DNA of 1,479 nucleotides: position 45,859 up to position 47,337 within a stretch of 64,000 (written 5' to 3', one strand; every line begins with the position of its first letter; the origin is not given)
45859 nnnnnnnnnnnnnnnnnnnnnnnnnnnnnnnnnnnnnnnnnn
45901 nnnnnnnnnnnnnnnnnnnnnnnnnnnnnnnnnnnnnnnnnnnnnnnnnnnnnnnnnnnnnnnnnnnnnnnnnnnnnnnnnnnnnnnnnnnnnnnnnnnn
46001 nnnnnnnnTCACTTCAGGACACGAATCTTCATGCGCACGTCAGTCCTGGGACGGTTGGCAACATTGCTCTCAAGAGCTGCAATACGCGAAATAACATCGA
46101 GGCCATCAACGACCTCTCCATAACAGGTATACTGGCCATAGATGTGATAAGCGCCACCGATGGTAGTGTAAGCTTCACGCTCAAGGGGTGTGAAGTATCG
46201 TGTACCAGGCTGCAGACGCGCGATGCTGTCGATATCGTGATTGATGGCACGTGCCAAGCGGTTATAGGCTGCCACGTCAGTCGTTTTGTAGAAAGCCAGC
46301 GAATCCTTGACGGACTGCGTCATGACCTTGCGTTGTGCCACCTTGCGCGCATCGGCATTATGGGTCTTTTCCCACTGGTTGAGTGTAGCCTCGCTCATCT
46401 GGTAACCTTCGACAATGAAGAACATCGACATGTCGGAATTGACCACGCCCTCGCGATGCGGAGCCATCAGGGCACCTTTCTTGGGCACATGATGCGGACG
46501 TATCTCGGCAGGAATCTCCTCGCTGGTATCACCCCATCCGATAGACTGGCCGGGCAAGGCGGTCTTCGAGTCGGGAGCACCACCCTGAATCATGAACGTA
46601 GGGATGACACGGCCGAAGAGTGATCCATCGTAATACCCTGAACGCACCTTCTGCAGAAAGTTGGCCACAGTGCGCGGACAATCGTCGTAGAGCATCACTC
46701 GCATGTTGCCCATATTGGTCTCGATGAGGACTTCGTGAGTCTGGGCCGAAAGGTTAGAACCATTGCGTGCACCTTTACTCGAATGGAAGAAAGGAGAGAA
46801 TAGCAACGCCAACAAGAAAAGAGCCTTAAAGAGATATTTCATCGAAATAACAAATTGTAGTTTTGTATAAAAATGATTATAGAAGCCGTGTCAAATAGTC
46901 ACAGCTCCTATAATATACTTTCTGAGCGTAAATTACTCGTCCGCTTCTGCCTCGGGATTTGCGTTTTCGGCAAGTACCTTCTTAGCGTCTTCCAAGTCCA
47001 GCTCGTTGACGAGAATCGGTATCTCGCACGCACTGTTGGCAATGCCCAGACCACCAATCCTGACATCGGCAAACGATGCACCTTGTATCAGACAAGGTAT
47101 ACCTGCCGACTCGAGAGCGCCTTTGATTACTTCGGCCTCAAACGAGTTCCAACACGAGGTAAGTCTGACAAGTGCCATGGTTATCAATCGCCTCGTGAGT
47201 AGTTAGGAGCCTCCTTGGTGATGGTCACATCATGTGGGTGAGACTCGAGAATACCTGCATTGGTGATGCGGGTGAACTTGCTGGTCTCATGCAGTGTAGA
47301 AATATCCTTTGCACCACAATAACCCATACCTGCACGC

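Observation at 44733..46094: Low-GC islet: WYL-domain regulator divergent from a promoter-equipped small two-TM protein that overlaps the PPIase 3' end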

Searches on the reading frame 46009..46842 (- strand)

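Call 4: search_protein_families(library=pfam, proteins=[window:46009-46842:-], max_evalue=0.01)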
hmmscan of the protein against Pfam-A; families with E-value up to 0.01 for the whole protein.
window:46009-46842:- (277 aa): 1 family
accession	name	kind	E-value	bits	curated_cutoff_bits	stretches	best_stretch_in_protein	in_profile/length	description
PF00160.26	Pro_isomerase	-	1.1e-28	100.9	21.7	2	38-144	2-110/159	Cyclophilin type peptidyl-prolyl cis-trans isomerase/CLD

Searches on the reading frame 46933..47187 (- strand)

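Call 4: search_protein_families(library=pfam, proteins=[window:46933-47187:-], max_evalue=0.01)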
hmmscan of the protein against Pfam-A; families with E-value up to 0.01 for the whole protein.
window:46933-47187:- (84 aa): 1 family
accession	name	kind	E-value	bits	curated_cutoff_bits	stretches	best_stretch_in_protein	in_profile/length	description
PF09413.15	DUF2007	-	3.3e-11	43.6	25.7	1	13-74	8-64/66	Putative prokaryotic signal transducing protein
